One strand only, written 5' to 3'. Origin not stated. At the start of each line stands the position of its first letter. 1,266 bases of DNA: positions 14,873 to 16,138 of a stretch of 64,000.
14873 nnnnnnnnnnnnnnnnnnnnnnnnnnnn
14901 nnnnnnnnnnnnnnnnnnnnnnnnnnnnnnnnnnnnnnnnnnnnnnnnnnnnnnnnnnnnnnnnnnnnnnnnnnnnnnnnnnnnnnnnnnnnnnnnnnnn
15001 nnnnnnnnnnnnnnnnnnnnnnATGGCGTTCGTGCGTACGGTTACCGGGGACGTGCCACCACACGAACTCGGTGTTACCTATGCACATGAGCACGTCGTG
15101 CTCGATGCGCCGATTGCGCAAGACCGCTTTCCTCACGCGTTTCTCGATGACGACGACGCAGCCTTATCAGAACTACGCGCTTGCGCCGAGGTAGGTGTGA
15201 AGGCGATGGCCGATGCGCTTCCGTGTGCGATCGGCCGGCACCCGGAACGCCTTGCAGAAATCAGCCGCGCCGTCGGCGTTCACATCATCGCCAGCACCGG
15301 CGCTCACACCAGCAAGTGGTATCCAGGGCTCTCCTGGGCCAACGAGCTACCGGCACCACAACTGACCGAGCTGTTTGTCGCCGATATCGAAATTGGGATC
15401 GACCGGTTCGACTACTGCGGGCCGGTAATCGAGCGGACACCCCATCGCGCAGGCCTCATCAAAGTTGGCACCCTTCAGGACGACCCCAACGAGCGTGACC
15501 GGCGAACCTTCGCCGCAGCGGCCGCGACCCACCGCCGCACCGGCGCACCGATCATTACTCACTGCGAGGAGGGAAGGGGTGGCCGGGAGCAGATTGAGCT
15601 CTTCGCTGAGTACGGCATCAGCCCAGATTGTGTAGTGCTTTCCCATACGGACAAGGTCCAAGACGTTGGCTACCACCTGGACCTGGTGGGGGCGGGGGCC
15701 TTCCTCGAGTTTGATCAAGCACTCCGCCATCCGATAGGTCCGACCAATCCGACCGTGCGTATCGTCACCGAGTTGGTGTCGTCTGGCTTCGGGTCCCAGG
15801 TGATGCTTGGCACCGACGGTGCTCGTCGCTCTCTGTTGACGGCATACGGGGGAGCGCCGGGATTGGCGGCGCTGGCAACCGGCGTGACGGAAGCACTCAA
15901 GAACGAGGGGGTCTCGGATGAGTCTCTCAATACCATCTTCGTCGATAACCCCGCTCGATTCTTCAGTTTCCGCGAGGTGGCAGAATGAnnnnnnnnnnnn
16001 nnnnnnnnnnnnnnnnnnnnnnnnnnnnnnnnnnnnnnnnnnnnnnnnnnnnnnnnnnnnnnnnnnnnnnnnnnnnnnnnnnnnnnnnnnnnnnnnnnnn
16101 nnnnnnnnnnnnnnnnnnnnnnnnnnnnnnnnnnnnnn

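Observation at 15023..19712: Five translationally coupled genes pair two non-homologous lactonase folds with two dehydrogenases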

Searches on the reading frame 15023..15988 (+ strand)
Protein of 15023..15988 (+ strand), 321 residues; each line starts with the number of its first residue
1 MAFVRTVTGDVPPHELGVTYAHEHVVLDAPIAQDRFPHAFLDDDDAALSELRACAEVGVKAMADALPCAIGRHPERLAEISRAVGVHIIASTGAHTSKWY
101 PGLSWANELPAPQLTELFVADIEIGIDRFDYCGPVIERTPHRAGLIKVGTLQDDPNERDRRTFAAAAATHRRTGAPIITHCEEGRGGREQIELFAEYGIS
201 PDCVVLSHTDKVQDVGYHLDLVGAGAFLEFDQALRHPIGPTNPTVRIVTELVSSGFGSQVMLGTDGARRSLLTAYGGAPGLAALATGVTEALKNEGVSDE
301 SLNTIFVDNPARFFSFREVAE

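Call 9: search_protein_families(library=pfam, proteins=[window:15023-15988:+])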
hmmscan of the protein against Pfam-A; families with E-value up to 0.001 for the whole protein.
window:15023-15988:+ (321 aa): 1 family
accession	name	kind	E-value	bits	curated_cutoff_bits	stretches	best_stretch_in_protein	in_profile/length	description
PF02126.24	PTE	-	7.5e-46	157.4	22.4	1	13-314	3-297/298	Phosphotriesterase family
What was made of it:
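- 15023..15988 (+): PTE-family (amidohydrolase-superfamily) binuclear metal hydrolase, closest to phospho-sugar lactonases. Pfam PTE 157 bits (call 9).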

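Call 12: search_protein_families(library=ncbifam, proteins=[window:15023-15988:+], max_evalue=0.00001)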
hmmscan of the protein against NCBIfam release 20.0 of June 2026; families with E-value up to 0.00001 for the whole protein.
window:15023-15988:+ (321 aa): 3 families
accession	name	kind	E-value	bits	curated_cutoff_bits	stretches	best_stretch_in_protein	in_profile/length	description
NF045706.1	PhFuoseLconase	equivalog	7.2e-45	153.5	630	1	3-318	4-328/332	phospho-furanose lactonase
NF007373.0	PRK09875.1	equivalog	6.4e-35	121.1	486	1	17-314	7-291/292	phosphotriesterase-related protein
NF041153.1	organophos_OPH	equivalog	3.8e-25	88.7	500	1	4-239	37-261/365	organophosphate hydrolase OPH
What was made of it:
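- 15023..15988 (+): NCBIfam phospho-furanose lactonase 153.5 bits against a cut-off of 630 (call 12).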

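Call 13: search_solved_structures(query=window:15023-15988:+, show_alignments=3)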
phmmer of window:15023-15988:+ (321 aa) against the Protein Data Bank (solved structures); distinct sequences matched with E-value up to 0.001: 128 (the best 60 are shown).
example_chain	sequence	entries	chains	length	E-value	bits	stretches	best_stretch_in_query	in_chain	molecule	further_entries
3pnz_A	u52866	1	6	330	5.3e-42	147.2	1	1-317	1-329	Phosphotriesterase family protein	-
3msr_A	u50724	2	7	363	2.1e-38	135.4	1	3-318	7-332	amidohydrolases | amidohydrolase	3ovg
4if2_A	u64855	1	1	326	4.1e-35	124.5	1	4-315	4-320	Phosphotriesterase homology protein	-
3f4c_A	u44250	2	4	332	3.7e-30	108.3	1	4-316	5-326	Organophosphorus hydrolase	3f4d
4h9y_A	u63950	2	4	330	6.3e-30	107.5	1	3-315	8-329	Phosphotriesterase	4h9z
3orw_A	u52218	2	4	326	6.4e-30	107.5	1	3-315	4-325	Phosphotriesterase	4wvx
3tn4_A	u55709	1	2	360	6.5e-30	107.5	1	3-315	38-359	Phosphotriesterase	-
4h9u_A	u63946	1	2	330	6.7e-30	107.4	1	3-315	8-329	Phosphotriesterase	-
4ha0_A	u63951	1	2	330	7.6e-30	107.2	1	3-315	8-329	Phosphotriesterase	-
3tnb_A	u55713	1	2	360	8.7e-30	107.1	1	3-315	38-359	Phosphotriesterase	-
3tn3_A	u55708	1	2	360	9.7e-30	106.9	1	3-315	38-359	Phosphotriesterase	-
3tn6_A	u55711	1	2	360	1.3e-29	106.5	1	3-315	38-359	Phosphotriesterase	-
6jss_A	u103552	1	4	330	1.5e-29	106.3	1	3-315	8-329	Phosphotriesterase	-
4h9v_A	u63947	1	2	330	1.8e-29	106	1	3-315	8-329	Phosphotriesterase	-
4h9t_A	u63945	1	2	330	2e-29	105.9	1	3-315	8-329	Phosphotriesterase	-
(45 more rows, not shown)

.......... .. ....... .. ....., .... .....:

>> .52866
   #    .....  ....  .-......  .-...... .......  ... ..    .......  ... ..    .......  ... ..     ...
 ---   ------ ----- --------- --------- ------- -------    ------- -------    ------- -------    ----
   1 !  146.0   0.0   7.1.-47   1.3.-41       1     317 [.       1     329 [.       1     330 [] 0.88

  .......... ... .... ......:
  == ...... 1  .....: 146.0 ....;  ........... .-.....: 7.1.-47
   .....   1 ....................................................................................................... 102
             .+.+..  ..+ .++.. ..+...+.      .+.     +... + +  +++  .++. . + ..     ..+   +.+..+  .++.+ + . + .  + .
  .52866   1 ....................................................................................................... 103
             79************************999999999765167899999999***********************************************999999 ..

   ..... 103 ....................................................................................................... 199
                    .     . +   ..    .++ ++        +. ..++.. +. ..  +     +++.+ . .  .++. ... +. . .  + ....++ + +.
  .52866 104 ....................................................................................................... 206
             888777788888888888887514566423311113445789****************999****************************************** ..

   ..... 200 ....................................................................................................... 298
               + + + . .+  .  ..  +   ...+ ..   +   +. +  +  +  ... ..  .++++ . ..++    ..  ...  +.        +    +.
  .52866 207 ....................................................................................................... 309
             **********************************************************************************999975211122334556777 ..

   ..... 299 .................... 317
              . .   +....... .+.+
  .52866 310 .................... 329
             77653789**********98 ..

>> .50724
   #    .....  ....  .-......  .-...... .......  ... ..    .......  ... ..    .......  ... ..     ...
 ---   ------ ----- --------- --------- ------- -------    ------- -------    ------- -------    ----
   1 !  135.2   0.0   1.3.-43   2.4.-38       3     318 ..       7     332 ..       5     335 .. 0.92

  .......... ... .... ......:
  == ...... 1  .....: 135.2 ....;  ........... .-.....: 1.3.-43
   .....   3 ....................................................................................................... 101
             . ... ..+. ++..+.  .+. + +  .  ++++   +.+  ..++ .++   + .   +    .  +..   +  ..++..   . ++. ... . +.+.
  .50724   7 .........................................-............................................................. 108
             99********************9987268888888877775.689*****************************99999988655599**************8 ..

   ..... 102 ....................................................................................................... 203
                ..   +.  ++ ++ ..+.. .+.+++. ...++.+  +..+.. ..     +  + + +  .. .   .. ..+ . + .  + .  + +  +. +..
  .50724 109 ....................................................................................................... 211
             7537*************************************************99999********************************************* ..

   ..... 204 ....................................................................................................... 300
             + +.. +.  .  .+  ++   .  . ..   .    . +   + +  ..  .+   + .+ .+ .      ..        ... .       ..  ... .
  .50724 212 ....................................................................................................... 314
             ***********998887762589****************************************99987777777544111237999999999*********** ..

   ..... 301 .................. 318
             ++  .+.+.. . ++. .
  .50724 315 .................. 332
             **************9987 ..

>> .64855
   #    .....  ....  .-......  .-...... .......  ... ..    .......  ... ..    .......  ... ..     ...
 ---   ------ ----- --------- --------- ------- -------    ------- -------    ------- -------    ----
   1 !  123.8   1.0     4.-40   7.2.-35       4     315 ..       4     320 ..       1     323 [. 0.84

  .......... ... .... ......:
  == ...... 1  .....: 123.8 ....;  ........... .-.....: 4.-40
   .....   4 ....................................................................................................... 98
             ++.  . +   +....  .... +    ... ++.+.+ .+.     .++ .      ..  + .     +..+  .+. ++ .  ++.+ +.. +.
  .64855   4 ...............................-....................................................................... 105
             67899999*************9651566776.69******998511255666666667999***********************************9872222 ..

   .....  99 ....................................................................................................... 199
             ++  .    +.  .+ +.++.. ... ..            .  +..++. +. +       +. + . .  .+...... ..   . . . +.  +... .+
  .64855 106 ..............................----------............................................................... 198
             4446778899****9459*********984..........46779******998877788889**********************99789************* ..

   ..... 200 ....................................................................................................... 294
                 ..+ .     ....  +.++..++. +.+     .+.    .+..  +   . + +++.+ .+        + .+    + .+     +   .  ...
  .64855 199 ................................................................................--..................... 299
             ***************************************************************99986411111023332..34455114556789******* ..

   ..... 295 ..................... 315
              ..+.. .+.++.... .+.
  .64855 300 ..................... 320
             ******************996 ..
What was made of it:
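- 15023..15988 (+): PDB 3pnz 147 bits, 3msr 135 bits, 4if2 124.5 bits (call 13).
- On Phosphotriesterase-like (AHL) lactonases / organophosphate hydrolases: PLL/PTE structures score about 90-108 bits, below the sugar-lactonase relatives (call 13). The Arg residues invariant here are Val/Cys in 4if2 (call 13).
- Closest known: Phospho-sugar lactonases of the PTE family: Lmo2620. Same: Best sequence matches of the window's PTE-like protein: 147 and 135 bits over the full length (call 13).
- The closest solved relatives and the best NCBIfam model are phospho-sugar lactonases (calls 12, 13). PLL and PTE structures are detectable homologs at about 90-108 bits (call 13). The protein scores lower against these than against the sugar-lactonase relatives (call 13).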

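Call 20: find_encoding_contigs(protein=window:15023-15988:+, flank=10000, max_places=6)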
Protein window:15023-15988:+ (321 aa): 3 contigs read that carry it; 2 places shown.
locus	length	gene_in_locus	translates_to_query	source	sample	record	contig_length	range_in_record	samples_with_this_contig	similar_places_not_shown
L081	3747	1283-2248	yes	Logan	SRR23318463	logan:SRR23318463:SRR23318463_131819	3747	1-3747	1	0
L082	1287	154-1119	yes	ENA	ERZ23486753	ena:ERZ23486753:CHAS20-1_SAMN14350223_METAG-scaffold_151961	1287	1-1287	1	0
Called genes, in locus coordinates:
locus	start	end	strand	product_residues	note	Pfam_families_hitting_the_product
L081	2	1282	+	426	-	?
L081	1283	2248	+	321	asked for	PF02126:PTE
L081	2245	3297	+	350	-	PF08240:ADH_N, PF16912:Glu_dehyd_C, PF00107:ADH_zinc_N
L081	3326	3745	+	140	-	?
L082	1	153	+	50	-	?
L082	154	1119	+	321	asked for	PF02126:PTE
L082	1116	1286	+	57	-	?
